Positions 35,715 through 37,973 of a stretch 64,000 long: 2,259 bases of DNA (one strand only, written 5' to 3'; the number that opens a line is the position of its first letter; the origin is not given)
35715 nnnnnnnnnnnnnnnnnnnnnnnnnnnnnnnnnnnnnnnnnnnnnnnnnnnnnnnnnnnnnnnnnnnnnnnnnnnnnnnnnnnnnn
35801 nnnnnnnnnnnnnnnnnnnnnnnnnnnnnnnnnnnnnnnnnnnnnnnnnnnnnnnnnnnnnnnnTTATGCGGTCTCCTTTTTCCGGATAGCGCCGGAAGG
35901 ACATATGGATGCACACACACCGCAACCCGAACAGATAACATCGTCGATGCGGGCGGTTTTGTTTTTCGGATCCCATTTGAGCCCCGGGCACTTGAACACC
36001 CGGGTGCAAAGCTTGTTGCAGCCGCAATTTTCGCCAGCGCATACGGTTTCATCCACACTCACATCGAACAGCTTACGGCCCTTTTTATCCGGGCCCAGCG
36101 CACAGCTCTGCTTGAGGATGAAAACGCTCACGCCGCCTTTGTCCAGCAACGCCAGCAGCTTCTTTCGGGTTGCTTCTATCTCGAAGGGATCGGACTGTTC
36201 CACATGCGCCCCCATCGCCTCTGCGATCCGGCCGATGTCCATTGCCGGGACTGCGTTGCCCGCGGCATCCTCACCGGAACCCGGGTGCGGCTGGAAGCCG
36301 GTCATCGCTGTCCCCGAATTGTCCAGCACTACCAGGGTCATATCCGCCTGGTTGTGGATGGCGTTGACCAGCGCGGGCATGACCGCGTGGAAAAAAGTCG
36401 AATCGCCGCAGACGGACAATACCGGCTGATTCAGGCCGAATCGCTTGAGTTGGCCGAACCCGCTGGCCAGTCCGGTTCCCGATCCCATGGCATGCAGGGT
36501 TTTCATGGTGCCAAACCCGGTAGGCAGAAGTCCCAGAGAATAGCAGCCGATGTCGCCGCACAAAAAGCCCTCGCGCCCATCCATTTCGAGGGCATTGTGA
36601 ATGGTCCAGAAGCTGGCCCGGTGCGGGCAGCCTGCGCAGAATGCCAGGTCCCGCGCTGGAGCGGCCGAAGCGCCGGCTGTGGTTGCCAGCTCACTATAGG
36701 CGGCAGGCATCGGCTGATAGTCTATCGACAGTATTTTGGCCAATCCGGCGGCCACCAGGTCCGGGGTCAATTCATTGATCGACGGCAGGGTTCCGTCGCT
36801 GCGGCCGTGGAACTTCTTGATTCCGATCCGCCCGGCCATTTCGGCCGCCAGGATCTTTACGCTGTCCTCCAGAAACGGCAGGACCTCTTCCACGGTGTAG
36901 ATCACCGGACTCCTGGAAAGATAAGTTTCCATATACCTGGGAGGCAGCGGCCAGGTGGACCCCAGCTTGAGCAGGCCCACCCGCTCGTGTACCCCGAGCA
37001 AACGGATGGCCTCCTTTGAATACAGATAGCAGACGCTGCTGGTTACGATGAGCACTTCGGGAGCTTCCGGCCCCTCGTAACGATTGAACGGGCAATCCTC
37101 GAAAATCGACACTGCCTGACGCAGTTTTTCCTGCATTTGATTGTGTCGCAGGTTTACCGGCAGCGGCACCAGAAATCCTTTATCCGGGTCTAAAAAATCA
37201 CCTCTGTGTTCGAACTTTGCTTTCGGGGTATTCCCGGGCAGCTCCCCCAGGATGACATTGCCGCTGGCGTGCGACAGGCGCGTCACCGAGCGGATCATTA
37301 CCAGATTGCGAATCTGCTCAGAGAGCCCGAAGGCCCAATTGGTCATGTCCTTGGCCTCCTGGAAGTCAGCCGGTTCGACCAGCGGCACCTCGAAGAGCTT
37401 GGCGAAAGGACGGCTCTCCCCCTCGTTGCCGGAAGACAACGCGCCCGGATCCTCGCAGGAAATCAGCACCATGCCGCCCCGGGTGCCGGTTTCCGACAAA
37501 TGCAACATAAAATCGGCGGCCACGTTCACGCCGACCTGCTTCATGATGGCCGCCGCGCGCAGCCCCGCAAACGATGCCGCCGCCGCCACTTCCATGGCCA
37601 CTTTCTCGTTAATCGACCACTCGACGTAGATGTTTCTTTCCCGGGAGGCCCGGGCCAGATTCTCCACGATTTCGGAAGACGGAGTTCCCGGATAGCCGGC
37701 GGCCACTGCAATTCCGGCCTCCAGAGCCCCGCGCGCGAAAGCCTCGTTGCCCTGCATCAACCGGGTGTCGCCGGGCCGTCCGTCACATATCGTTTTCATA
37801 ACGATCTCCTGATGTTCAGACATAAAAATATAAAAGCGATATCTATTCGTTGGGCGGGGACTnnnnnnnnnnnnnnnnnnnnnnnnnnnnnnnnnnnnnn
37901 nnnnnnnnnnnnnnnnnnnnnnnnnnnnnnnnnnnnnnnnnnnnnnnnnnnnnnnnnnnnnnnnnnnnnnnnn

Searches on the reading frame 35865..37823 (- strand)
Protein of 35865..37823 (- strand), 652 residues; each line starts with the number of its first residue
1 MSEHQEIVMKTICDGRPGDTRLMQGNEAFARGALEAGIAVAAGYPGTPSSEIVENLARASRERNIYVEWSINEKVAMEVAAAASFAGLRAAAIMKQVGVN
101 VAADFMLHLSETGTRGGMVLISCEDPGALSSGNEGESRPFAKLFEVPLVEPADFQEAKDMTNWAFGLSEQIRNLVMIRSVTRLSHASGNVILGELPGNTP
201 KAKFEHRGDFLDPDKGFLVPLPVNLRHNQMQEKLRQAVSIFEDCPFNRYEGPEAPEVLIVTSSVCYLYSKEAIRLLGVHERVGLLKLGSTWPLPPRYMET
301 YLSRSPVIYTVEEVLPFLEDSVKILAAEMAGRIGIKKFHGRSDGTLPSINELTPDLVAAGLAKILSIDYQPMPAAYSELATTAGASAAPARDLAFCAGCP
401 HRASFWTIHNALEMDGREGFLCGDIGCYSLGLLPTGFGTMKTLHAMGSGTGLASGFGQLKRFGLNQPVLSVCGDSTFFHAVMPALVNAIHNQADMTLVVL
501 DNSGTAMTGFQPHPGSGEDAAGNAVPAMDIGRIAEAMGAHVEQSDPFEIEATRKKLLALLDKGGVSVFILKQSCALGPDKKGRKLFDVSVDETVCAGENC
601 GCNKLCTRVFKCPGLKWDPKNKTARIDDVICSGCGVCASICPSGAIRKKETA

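Call 33: search_protein_families(library=pfam, proteins=[window:35865-37823:-])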
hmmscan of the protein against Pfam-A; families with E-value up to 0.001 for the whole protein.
window:35865-37823:- (652 aa): 3 families
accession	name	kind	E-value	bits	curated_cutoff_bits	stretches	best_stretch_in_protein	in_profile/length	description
PF02775.26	TPP_enzyme_C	-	7.2e-20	71.8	21.9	1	424-567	1-148/151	Thiamine pyrophosphate enzyme, C-terminal TPP binding domain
PF01855.24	POR_N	-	5e-11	43.2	27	1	32-194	2-169/231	Pyruvate flavodoxin/ferredoxin oxidoreductase, thiamine diP-bdg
PF00037.32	Fer4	-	2.4e-05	24.4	21.1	1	626-647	3-24/24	4Fe-4S binding domain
